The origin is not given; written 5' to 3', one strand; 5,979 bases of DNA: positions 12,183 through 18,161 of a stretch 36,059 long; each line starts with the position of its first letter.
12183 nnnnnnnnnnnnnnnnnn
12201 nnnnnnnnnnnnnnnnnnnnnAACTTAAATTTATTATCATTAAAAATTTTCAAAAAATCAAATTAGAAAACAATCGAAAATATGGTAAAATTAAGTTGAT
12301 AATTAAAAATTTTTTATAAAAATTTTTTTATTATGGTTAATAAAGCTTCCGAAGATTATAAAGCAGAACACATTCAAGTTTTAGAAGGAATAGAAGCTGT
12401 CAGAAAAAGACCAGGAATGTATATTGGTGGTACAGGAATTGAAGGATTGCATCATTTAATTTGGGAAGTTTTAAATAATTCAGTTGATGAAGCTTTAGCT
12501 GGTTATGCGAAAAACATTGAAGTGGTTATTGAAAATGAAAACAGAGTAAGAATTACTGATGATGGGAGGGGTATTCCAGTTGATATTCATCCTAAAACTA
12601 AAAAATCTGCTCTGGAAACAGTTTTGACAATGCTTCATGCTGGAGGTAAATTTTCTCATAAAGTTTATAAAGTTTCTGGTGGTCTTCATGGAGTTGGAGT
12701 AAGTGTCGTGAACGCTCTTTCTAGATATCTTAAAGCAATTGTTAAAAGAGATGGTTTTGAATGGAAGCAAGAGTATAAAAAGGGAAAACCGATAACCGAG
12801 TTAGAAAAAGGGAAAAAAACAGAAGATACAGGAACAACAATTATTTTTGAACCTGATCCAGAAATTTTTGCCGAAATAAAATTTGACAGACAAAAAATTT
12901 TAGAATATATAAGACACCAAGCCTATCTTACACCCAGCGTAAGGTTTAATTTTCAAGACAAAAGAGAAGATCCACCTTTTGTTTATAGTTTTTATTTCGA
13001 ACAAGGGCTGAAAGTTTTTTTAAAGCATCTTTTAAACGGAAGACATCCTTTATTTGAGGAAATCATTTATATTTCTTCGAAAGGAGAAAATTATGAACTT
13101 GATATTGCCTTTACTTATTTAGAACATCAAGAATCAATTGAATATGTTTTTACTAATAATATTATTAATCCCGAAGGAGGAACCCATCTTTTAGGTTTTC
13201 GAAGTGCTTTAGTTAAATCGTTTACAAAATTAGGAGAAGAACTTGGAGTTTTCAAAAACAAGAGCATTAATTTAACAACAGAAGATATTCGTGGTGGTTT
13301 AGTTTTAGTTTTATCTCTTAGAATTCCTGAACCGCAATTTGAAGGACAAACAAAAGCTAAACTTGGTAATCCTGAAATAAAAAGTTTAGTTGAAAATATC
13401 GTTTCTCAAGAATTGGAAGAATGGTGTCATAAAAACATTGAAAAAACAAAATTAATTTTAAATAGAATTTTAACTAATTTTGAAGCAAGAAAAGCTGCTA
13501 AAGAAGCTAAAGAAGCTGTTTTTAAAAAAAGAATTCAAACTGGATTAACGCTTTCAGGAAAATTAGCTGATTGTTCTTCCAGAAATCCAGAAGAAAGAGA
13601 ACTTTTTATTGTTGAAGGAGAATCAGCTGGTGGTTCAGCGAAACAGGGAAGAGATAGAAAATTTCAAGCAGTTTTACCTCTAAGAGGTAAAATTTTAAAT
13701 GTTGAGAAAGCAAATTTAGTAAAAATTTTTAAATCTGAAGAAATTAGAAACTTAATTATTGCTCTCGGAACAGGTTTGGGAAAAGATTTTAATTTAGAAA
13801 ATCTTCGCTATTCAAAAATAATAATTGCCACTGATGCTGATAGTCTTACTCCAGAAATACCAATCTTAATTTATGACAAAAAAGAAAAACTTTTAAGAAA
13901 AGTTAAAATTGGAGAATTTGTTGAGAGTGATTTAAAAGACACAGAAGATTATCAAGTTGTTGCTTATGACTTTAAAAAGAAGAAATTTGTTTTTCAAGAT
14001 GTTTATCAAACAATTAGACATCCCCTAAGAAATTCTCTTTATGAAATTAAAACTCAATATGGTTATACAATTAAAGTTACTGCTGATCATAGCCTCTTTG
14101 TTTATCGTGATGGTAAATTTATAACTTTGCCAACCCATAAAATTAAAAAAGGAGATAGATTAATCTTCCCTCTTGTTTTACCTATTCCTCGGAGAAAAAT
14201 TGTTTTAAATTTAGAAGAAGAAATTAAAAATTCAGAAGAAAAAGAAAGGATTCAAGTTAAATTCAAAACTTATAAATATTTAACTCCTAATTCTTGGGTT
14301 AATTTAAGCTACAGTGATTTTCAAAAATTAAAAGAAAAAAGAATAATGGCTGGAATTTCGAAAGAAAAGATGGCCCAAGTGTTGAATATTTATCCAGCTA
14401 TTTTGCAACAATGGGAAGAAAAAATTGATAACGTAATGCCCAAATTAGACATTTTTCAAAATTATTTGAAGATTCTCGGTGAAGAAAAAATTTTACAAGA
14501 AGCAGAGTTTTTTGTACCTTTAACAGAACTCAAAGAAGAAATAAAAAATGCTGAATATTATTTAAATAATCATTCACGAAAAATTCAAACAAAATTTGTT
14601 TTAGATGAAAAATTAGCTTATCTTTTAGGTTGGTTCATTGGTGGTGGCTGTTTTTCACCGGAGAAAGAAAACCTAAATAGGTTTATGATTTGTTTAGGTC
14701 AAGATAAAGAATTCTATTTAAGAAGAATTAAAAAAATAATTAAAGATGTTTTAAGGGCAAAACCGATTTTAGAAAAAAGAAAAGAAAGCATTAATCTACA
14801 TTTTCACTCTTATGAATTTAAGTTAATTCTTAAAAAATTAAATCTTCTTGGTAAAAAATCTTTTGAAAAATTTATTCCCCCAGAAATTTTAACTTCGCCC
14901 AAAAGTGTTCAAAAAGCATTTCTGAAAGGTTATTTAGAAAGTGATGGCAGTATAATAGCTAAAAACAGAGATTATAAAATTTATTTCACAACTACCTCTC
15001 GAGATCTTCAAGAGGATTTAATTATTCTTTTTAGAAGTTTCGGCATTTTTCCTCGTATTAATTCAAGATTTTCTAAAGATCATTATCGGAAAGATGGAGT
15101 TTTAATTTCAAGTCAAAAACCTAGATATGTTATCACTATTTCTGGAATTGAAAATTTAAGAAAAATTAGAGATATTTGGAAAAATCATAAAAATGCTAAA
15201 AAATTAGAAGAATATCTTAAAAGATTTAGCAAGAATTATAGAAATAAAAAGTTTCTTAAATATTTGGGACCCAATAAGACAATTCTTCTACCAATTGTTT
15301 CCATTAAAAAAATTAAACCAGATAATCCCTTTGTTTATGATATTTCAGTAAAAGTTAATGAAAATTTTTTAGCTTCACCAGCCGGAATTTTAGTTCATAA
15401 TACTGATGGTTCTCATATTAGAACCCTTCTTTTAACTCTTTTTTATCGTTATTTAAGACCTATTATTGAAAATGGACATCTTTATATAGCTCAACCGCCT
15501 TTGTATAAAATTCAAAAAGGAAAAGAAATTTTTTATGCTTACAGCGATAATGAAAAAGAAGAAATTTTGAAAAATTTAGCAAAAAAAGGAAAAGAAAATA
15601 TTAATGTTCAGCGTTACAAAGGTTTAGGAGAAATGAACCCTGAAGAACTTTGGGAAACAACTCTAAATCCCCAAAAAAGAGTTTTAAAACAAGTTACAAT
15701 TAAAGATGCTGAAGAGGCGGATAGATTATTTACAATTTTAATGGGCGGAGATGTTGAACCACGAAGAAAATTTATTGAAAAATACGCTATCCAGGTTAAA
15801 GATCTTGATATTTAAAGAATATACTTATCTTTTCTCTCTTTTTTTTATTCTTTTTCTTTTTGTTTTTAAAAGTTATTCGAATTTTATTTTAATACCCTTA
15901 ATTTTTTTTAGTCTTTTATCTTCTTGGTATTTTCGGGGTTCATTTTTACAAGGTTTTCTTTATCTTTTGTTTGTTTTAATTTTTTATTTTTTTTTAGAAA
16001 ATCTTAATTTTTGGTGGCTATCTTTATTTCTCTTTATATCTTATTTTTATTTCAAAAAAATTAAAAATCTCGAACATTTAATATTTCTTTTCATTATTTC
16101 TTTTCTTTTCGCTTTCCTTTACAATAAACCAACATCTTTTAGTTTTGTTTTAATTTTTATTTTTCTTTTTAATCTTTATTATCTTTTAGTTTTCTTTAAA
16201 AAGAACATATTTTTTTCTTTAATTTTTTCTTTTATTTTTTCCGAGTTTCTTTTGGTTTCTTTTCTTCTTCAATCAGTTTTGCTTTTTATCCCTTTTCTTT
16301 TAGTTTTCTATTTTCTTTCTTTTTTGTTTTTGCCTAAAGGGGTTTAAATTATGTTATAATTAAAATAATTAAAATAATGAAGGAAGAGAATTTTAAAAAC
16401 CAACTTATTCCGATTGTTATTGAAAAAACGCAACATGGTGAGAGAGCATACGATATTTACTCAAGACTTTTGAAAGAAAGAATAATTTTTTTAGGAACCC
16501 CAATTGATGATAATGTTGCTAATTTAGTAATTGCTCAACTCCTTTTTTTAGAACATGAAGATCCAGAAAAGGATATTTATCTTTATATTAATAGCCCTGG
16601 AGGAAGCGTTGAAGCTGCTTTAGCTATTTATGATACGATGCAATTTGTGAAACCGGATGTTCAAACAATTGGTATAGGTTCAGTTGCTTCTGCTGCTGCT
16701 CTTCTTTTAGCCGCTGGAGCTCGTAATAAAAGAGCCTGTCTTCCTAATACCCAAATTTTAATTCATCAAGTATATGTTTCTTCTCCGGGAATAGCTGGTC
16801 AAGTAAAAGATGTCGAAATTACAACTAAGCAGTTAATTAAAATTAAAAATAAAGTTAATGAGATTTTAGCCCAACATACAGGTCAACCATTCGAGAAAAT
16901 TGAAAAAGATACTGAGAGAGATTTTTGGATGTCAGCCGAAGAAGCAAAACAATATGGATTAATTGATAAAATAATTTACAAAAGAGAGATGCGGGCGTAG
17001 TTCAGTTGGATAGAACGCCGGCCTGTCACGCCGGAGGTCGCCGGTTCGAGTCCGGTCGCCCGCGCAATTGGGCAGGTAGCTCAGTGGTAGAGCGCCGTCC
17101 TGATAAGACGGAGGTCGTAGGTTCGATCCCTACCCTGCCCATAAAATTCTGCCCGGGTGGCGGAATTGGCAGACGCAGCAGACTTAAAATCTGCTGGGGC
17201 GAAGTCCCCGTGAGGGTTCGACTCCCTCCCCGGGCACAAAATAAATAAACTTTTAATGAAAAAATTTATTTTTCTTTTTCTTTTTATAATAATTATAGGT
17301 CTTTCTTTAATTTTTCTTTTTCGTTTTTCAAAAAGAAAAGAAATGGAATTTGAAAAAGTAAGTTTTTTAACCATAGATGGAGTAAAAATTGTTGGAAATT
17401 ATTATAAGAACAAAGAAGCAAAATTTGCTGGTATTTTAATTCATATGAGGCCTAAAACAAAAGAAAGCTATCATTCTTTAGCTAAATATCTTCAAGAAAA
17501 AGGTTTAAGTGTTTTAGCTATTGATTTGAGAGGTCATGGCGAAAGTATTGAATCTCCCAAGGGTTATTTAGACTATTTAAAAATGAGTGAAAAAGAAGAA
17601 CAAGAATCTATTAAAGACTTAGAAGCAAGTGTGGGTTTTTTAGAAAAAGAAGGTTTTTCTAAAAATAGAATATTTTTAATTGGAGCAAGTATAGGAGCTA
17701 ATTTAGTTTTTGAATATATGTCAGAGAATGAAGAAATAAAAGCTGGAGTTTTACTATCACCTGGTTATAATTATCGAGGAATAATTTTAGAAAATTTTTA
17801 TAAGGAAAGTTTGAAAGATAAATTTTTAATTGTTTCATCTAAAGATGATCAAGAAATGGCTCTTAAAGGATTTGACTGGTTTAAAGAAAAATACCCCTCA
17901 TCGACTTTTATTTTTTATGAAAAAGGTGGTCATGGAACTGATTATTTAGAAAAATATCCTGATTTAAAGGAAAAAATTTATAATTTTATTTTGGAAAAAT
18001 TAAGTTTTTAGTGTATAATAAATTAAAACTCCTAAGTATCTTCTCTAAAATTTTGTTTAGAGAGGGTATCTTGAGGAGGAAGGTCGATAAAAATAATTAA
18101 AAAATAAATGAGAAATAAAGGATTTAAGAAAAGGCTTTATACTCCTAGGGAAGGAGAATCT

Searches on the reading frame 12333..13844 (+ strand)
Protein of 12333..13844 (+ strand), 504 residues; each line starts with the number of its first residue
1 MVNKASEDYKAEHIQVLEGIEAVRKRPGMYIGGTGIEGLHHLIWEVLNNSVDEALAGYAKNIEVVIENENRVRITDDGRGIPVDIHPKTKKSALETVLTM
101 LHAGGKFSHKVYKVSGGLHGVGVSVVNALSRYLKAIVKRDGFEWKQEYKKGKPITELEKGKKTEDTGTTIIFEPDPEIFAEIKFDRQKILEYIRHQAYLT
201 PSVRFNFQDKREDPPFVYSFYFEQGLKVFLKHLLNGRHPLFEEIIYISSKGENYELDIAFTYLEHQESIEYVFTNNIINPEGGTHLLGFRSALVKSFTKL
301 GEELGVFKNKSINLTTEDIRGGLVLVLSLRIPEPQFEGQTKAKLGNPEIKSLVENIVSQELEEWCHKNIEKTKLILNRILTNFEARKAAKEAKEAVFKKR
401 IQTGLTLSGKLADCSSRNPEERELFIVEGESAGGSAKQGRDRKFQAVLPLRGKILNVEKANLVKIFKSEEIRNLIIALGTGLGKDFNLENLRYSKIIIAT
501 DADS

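Call 40: find_homologous_proteins(query=window:12333-13844:+, max_evalue=1e-20)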
Query window:12333-13844:+ (504 aa): 8000 proteins with E <= 1e-20 among 8000 candidates; the best 120 are listed.
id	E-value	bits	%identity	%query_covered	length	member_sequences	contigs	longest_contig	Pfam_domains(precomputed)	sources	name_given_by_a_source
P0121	5.7e-265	897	80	100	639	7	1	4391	PF00986.27,PF02518.32,PF01751.29,PF00204.32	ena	-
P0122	2.0e-263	892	78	100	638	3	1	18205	PF00986.27,PF02518.32,PF01751.29,PF00204.32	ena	-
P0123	2.5e-260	882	77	100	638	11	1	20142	PF00986.27,PF02518.32,PF01751.29,PF00204.32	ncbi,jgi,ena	-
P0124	3.4e-259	878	78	100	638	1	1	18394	PF00986.27,PF02518.32,PF01751.29,PF00204.32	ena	-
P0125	3.9e-251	852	76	99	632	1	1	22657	PF00986.27,PF02518.32,PF01751.29,PF00204.32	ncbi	-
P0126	5.0e-250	848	75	98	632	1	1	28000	PF00986.27,PF02518.32,PF01751.29,PF00204.32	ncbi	-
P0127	9.3e-247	837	75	99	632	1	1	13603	PF00986.27,PF02518.32,PF01751.29,PF00204.32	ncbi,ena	-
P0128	2.3e-246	836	74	99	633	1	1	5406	PF00986.27,PF02518.32,PF01751.29,PF00204.32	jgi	jgi:DNA gyrase subunit B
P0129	3.3e-246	836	75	98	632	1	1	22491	PF00986.27,PF02518.32,PF01751.29,PF00204.32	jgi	jgi:DNA gyrase subunit B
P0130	1.0e-245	834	74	99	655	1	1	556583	PF00986.27,PF02518.32,PF01751.29,PF00204.32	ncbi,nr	ncbi:MAG: DNA gyrase subunit B [Candidatus Parcubacteria bacterium]|nr:MAG: DNA gyrase subunit B [Ca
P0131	1.4e-245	833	73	99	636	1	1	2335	PF00986.27,PF02518.32,PF01751.29,PF00204.32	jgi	-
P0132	2.6e-245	833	74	99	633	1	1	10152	PF00986.27,PF02518.32,PF01751.29,PF00204.32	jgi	jgi:DNA gyrase subunit B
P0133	6.2e-245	831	74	99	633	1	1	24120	PF00986.27,PF02518.32,PF01751.29,PF00204.32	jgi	jgi:DNA gyrase subunit B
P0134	6.9e-245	831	74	99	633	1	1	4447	PF00986.27,PF02518.32,PF01751.29,PF00204.32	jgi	jgi:DNA gyrase subunit B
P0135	7.3e-245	831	74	99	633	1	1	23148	PF00986.27,PF02518.32,PF01751.29,PF00204.32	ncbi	-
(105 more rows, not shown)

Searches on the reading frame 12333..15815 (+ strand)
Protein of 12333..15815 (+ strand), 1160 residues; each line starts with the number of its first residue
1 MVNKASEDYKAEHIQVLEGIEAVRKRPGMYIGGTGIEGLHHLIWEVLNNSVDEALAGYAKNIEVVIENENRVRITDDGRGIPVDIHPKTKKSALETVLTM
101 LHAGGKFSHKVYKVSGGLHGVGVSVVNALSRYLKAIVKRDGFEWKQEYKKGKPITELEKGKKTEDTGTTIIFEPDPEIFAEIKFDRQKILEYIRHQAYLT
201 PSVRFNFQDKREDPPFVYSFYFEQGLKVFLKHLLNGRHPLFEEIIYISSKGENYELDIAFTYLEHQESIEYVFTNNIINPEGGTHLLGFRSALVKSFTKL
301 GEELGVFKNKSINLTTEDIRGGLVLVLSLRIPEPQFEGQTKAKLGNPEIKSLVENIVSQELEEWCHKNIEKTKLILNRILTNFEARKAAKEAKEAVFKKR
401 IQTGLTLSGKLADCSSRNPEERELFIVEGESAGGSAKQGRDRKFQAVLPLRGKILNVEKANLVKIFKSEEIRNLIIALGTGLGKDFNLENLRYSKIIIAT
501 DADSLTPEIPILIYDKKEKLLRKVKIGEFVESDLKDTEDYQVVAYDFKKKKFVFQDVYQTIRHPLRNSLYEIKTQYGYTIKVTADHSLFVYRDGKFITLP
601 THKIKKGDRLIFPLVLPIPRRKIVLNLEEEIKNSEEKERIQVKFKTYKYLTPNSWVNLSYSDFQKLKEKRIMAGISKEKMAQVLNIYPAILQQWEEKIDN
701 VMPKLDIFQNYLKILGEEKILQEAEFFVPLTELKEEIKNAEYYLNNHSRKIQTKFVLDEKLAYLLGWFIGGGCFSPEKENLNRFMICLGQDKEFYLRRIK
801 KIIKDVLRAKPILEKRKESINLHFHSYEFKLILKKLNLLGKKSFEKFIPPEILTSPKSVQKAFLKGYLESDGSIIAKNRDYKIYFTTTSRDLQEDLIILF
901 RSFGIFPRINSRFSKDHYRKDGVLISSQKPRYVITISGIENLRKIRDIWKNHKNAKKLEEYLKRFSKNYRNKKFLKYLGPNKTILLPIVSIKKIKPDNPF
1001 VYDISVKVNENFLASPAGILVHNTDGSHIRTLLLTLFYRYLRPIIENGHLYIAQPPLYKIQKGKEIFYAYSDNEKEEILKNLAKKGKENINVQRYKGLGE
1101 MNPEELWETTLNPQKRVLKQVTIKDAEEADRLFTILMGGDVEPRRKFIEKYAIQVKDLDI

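Call 10: search_protein_families(library=ncbifam, proteins=[window:12333-15815:+], max_evalue=0.00001)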
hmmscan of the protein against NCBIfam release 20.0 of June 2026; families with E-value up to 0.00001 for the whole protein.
window:12333-15815:+ (1160 aa): 14 families
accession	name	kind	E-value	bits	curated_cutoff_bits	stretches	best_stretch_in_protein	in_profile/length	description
NF004189.0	PRK05644.1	subfamily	2.7e-265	881.7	740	2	3-504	4-505/641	DNA gyrase subunit B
TIGR01059.1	gyrB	equivalog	7e-258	857.3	882.4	2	9-504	1-498/639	DNA topoisomerase (ATP-hydrolyzing) subunit B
NF011501.0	PRK14939.1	subfamily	1.4e-252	840.7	796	3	3-504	4-505/803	DNA gyrase subunit B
TIGR01058.1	parE_Gpos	equivalog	2e-215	716.9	899.95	2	7-513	3-511/637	DNA topoisomerase IV subunit B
TIGR01055.1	parE_Gneg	equivalog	1.5e-186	621.6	723.35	2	8-509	3-497/625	DNA topoisomerase IV subunit B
NF045703.1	rSAM_Tes_intein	exception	5.6e-23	80.7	1700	2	728-1023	336-610/1040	tetraether lipid synthase Tes, intein-containing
NF011491.0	PRK14898.1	equivalog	8.1e-21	73.8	783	1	538-911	122-386/860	DNA-directed RNA polymerase subunit A''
NF005852.0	PRK07773.1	equivalog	1.8e-14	53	780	1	833-964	585-714/886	replicative DNA helicase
NF011303.0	PRK14715.1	equivalog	4.8e-13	47.1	1585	1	536-1034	938-1387/1627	DNA-directed DNA polymerase II large subunit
NF011287.0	PRK14698.1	equivalog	6.3e-13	47.6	1238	1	745-918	377-542/1017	V-type ATP synthase subunit A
NF038162.1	RtcB_rel_intein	exception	2.6e-10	39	1150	0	533-650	114-227/961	intein-containing RtcB family protein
NF011302.0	PRK14714.1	equivalog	2.8e-09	35.1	1791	1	521-612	962-1052/1350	DNA-directed DNA polymerase II large subunit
TIGR01445.1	intein_Nterm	domain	3.2e-09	37.6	24.5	1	506-590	3-83/83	intein N-terminal splicing region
NF038098.1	GyrA_w_intein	exception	8.3e-08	30.6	1850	1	734-911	210-388/1232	intein-containing DNA gyrase subunit A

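Call 41: search_protein_families(library=pfam, proteins=[window:12333-15815:+], max_evalue=0.001)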
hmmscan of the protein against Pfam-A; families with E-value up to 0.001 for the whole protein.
window:12333-15815:+ (1160 aa): 6 families
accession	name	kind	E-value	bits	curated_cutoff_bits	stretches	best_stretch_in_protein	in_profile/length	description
PF00204.31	DNA_gyraseB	-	2.3e-48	164.4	27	1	225-394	1-172/173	DNA gyrase B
PF00986.26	DNA_gyraseB_C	-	2.7e-30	104.7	29.8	1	1087-1149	1-63/63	DNA gyrase B subunit, carboxyl terminus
PF14890.11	Intein_splicing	-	4.4e-24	85.5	35.8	1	523-1023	9-155/155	Intein splicing domain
PF02518.31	HATPase_c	-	8.3e-16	58.8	26.4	1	37-175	4-108/111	Histidine kinase-, DNA gyrase B-, and HSP90-like ATPase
PF01751.28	Toprim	-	3.3e-15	56.5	23.1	1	423-504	1-67/96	Toprim domain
PF14528.11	LAGLIDADG_3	-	3.3e-14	53.3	22.5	1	859-945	2-77/82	LAGLIDADG-like domain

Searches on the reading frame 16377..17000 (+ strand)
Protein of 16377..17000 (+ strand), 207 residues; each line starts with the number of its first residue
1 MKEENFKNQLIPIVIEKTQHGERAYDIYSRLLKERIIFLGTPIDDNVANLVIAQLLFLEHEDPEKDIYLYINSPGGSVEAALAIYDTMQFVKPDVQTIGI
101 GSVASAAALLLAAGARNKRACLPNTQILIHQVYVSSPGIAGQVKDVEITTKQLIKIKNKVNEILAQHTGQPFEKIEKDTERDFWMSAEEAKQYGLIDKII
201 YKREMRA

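Call 10: search_protein_families(library=ncbifam, proteins=[window:16377-17000:+], max_evalue=0.00001)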
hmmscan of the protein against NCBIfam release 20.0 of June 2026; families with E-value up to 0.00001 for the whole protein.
window:16377-17000:+ (207 aa): 10 families
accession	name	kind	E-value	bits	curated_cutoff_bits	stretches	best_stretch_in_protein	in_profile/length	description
NF001368.0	PRK00277.1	subfamily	3e-92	308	249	1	6-205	4-200/203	ATP-dependent Clp protease proteolytic subunit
TIGR00493.1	clpP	equivalog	7.4e-89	296.6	308.6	1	9-201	2-191/192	ATP-dependent Clp endopeptidase proteolytic subunit ClpP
NF009205.0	PRK12553.1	subfamily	4.5e-82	274.7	228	1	4-203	7-206/211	ATP-dependent Clp protease proteolytic subunit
NF009203.0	PRK12551.1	equivalog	7.6e-76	254.2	359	1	10-206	1-194/196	ATP-dependent Clp protease proteolytic subunit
NF011090.0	PRK14513.1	equivalog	2.6e-70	236.4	347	1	10-204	3-194/201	ATP-dependent Clp protease proteolytic subunit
NF011091.0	PRK14514.1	equivalog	1.7e-67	227.2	361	1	9-203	29-220/221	ATP-dependent Clp endopeptidase proteolytic subunit ClpP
NF011089.0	PRK14512.1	equivalog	8.7e-55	185.6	251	1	26-204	20-195/200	ATP-dependent Clp protease proteolytic subunit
NF009204.0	PRK12552.1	equivalog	2.5e-54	184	263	1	26-203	22-215/225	ATP-dependent Clp protease proteolytic subunit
NF045542.1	Clp_rel_HeadMat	equivalog_domain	3.8e-21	75.7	120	1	61-199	31-165/165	head maturation protease, ClpP-related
NF045540.1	scaf_prot_MCP1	exception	1.8e-19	69.9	475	1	59-204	25-165/652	ClpP-like prohead protease/major capsid protein fusion protein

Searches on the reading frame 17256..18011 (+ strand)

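Call 10: search_protein_families(library=ncbifam, proteins=[window:17256-18011:+], max_evalue=0.00001)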
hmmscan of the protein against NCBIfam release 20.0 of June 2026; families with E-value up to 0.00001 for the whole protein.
window:17256-18011:+ (251 aa): 1 family
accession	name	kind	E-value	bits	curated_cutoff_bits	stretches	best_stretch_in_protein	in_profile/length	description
NF041096.1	esterase_EstD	equivalog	2.8e-06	26.7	600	1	115-194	220-296/421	esterase EstD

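Call 41: search_protein_families(library=pfam, proteins=[window:17256-18011:+], max_evalue=0.001)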
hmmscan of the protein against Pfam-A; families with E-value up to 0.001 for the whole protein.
window:17256-18011:+ (251 aa): 5 families
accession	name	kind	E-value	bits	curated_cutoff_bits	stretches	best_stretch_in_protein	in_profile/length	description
PF12146.15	Hydrolase_4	-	9.6e-16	58.2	27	1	61-174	9-114/239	Serine aminopeptidase, S33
PF00561.26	Abhydrolase_1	-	2.3e-13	50.8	25.8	1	60-185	4-110/245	alpha/beta hydrolase fold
PF12697.13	Abhydrolase_6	-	2.1e-07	32.3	26.3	1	71-174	13-99/217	Alpha/beta hydrolase family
PF00326.27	Peptidase_S9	-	7.8e-06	26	22.6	0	74-175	5-103/213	Prolyl oligopeptidase family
PF01738.24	DLH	-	0.00033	20.8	21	1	74-167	32-127/217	Dienelactone hydrolase family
